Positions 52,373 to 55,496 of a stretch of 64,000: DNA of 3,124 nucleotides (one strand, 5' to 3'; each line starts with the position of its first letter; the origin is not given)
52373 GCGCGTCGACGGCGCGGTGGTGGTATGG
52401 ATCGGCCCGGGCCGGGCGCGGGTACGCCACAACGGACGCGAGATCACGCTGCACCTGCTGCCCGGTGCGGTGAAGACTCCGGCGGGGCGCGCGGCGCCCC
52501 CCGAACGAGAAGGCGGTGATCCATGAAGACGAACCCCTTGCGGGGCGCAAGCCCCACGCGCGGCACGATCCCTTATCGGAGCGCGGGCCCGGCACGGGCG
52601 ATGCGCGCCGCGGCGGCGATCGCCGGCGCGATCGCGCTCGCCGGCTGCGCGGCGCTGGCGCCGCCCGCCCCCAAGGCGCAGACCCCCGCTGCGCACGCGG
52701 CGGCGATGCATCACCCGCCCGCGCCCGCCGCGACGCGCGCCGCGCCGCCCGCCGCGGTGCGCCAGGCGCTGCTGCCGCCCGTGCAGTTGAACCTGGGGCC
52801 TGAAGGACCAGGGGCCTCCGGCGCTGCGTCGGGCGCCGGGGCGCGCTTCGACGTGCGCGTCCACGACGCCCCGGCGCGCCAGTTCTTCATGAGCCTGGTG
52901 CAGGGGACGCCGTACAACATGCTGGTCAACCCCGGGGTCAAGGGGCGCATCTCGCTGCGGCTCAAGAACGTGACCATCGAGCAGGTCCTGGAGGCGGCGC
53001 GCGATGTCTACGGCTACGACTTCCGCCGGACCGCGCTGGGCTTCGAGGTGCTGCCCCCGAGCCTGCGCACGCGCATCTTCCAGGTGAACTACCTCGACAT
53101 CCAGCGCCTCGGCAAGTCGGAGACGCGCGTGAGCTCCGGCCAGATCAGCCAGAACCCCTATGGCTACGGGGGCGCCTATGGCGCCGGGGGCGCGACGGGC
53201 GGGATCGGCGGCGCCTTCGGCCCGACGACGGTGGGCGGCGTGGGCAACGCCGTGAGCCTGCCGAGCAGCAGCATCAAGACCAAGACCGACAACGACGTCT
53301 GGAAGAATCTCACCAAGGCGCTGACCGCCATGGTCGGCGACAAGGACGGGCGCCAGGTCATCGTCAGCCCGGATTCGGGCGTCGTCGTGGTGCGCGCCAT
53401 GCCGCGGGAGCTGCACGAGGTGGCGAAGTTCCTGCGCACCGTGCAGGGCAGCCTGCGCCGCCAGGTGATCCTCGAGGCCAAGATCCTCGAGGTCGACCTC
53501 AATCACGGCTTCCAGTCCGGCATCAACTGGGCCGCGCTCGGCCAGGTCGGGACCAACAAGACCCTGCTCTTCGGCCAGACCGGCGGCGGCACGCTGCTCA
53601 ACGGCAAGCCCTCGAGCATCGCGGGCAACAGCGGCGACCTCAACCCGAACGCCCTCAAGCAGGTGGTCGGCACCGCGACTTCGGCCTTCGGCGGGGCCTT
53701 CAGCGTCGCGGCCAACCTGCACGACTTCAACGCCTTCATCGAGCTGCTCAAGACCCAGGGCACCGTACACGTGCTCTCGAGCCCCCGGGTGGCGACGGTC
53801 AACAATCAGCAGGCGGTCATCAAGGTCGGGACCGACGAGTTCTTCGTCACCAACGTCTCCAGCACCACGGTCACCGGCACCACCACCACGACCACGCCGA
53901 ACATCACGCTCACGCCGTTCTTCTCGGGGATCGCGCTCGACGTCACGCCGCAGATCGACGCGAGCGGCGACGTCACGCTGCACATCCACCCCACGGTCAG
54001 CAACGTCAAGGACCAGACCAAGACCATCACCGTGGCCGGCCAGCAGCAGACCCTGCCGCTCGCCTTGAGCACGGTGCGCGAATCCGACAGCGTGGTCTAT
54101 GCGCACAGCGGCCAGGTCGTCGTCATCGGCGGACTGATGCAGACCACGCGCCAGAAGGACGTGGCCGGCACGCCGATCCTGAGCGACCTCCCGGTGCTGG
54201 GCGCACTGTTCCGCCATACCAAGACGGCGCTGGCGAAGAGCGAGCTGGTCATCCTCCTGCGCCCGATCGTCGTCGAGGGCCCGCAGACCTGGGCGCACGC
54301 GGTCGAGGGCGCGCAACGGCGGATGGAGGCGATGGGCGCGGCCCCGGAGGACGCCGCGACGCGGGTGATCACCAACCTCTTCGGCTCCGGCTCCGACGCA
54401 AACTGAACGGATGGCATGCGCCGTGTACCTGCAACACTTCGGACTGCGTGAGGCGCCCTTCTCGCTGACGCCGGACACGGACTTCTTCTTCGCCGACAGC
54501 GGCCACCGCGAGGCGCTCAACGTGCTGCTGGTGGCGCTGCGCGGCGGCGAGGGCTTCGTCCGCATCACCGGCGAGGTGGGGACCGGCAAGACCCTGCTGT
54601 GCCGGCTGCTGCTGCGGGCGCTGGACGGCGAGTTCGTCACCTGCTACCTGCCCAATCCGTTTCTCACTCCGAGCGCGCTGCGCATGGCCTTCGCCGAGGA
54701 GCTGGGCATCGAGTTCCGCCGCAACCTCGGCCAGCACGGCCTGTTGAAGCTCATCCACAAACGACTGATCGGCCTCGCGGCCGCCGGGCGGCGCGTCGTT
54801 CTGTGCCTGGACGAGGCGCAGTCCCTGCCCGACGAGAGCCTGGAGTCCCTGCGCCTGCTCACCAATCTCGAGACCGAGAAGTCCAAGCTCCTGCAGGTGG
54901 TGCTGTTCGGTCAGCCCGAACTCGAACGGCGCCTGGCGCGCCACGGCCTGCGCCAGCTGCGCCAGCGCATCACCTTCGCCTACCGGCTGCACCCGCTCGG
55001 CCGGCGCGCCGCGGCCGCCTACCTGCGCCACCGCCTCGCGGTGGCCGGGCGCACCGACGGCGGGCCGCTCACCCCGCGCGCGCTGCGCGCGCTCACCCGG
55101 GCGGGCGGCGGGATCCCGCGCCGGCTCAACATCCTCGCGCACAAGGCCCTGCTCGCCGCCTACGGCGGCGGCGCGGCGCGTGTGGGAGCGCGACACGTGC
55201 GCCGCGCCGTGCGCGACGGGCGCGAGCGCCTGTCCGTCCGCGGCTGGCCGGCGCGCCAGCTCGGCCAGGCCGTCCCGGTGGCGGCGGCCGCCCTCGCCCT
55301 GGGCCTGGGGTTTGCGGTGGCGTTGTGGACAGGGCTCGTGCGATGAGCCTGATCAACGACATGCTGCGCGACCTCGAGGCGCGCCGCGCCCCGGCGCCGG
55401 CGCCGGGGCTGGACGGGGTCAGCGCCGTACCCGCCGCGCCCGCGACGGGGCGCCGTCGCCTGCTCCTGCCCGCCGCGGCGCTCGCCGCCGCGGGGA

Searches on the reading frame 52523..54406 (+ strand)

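Call 6: search_protein_families(library=ncbifam, proteins=[window:52523-54406:+], max_evalue=0.01)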
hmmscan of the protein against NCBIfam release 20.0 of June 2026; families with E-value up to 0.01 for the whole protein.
window:52523-54406:+ (627 aa): 9 families
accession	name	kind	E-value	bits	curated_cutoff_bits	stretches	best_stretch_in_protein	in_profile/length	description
TIGR02519.1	pilus_MshL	equivalog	2.4e-76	256.5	250.2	1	279-584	1-290/290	pilus (MSHA type) biogenesis protein MshL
TIGR02517.1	type_II_gspD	equivalog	5.6e-57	193.5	351.35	1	246-590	270-596/600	type II secretion system secretin GspD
TIGR02515.1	IV_pilus_PilQ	subfamily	2.8e-42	145.2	284.35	2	275-584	134-427/428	type IV pilus secretin PilQ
TIGR02516.1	type_III_yscC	equivalog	2e-28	99.2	238.45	1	274-585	196-462/463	type III secretion system outer membrane ring subunit SctC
TIGR02520.1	pilus_B_mal_scr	equivalog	2.3e-27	95.7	287.65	1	181-583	158-513/513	PilN family type IVB pilus formation outer membrane protein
NF010083.0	PRK13568.1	equivalog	2e-24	86.1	554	2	408-584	258-417/419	DNA uptake porin HofQ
NF007851.2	PRK10560.1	exception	5.1e-17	61.8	598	2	367-584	210-409/412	DNA uptake porin HofQ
NF011873.0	PRK15346.1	equivalog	3.2e-15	55.8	524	1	389-569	316-479/499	EscC/YscC/HrcC family type III secretion system outer membrane ring protein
NF042912.1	Amuc_1098_fam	equivalog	2.7e-13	48.9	750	1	519-582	731-794/805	Amuc_1098 family type IV pilus outer membrane protein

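Call 7: search_protein_families(library=pfam, proteins=[window:52523-54406:+], max_evalue=0.01)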
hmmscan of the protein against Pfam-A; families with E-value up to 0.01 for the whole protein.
window:52523-54406:+ (627 aa): 4 families
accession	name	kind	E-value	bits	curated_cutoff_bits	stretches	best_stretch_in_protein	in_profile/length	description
PF00263.26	Secretin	-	1.7e-40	138.8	27.5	1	409-585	2-169/169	Bacterial type II and III secretion system protein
PF07655.18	Secretin_N_2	-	7.9e-20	71.6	23.4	1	183-284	1-90/91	Secretin N-terminal domain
PF07660.19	STN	-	3.1e-05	24.1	28.4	1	131-169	1-42/52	Secretin and TonB N terminus short domain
PF03958.22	Secretin_N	-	0.00059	20.4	28.2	0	262-305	13-61/69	Bacterial type II/III secretion system short domain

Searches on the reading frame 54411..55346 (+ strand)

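Call 60: search_protein_families(library=ncbifam, proteins=[window:54411-55346:+], max_evalue=0.001)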
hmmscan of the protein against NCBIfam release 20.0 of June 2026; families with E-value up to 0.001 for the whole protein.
window:54411-55346:+ (311 aa): 1 family
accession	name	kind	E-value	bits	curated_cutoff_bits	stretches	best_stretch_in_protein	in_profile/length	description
TIGR03015.1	pepcterm_ATPase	hypoth_equivalog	2e-62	211.1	324.5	1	6-269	2-265/269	XrtA/PEP-CTERM system-associated ATPase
